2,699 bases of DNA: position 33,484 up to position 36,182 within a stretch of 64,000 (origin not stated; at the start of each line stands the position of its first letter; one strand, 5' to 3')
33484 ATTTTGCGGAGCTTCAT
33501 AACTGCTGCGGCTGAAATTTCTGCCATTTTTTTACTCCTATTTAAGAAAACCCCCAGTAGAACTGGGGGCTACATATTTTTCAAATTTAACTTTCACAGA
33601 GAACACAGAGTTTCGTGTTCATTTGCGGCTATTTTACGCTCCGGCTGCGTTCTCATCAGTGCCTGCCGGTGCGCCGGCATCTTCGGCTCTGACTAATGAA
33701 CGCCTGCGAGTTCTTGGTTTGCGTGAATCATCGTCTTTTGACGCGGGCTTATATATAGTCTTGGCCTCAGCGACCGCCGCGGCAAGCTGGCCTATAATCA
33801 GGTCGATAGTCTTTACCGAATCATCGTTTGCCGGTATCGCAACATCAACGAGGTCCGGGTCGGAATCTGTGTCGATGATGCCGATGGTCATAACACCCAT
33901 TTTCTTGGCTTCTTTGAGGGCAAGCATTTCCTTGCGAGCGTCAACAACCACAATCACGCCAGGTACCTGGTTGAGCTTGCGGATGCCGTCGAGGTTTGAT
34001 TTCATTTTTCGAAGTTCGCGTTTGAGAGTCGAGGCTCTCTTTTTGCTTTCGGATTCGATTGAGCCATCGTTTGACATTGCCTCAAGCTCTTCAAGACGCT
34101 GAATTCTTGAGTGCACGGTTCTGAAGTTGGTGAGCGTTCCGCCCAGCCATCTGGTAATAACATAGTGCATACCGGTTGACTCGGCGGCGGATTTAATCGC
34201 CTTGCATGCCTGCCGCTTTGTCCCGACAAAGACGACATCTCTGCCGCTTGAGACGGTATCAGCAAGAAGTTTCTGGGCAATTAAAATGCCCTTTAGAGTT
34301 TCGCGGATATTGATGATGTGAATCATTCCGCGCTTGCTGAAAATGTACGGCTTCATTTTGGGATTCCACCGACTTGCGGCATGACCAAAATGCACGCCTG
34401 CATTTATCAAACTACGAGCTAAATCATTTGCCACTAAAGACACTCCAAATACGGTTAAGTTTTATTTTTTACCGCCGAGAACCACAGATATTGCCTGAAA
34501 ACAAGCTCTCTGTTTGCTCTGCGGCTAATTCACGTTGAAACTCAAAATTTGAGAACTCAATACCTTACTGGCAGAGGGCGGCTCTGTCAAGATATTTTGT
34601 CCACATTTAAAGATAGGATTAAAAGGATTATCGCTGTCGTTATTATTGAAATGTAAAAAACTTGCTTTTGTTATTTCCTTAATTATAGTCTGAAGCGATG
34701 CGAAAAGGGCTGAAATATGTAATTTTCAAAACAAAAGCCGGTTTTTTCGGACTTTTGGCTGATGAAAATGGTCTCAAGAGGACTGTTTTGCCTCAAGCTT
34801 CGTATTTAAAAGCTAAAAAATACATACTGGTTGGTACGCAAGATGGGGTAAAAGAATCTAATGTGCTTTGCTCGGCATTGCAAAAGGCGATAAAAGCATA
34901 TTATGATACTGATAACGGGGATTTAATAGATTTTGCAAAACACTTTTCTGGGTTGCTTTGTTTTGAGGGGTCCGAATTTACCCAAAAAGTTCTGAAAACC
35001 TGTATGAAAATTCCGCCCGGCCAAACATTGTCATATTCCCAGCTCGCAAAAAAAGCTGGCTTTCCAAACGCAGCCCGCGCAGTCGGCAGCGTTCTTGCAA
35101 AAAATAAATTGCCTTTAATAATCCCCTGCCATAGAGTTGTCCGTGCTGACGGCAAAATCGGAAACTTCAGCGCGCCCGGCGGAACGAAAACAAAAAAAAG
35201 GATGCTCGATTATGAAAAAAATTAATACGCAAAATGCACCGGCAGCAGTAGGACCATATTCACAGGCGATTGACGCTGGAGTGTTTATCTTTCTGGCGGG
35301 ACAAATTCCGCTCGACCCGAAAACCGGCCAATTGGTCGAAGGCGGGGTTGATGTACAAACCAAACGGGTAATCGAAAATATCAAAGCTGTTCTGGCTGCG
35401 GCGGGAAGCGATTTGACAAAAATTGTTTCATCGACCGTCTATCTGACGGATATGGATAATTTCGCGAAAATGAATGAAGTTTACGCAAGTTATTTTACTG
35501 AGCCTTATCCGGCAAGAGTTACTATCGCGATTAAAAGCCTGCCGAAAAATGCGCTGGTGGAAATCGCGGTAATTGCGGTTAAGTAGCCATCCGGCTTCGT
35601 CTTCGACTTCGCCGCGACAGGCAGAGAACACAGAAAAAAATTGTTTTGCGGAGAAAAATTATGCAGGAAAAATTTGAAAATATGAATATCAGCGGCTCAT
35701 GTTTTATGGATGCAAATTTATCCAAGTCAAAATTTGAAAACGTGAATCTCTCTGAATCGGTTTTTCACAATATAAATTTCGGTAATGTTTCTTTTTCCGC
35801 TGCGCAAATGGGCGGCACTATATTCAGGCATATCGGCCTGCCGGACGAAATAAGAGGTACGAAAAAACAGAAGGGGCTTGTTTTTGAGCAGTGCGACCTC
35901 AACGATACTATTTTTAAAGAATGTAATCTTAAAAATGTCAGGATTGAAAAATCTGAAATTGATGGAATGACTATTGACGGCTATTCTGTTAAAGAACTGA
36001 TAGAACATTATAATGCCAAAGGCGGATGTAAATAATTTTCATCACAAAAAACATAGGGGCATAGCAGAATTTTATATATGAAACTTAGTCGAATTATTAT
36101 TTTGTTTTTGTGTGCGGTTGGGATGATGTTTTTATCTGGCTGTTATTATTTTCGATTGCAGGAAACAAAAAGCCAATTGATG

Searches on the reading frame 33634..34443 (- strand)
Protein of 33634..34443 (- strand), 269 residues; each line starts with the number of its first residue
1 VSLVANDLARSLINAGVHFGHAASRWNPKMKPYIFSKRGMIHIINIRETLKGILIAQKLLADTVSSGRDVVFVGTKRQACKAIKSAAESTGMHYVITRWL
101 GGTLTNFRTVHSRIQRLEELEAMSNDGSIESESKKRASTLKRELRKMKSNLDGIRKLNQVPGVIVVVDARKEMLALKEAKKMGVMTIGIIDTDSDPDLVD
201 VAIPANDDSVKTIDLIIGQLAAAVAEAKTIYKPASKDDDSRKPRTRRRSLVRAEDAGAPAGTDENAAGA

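Call 90: search_protein_families(library=pfam, proteins=[L027:9532-10047:-, L027:10161-10985:-], max_evalue=0.001)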
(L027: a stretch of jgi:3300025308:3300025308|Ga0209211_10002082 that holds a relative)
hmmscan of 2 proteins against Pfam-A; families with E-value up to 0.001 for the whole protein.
L027:9532-10047:- (171 aa): 0 families

L027:10161-10985:- (274 aa): 1 family
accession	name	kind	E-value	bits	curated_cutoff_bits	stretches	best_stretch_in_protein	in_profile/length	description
PF02498.22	Bro-N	-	6.6e-15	55.9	25.6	1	13-104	2-92/96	BRO family, N-terminal domain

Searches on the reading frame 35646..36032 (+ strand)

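Call 34: search_protein_families(library=padloc, proteins=[window:35646-36032:+], max_evalue=0.1)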
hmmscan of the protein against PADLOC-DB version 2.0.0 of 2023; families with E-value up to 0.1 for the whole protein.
window:35646-36032:+ (129 aa): 0 families

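Call 90: search_protein_families(library=pfam, proteins=[window:35646-36032:+], max_evalue=0.001)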
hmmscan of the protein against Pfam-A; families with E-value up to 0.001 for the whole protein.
window:35646-36032:+ (129 aa): 4 families
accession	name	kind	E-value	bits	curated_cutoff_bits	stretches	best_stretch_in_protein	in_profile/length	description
PF13599.13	Pentapeptide_4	-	5.5e-15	55.6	38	2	9-60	7-58/78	Pentapeptide repeat region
PF00805.28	Pentapeptide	-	5.8e-12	45.4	20.2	2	18-50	1-33/40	Pentapeptide repeats (8 copies)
PF13576.12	Pentapeptide_3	-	2e-09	37.9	27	2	10-53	1-47/48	Pentapeptide repeats (9 copies)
PF23894.2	LD_SV2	-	2.8e-07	31.2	29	1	4-55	26-77/92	SV2A/B/C luminal domain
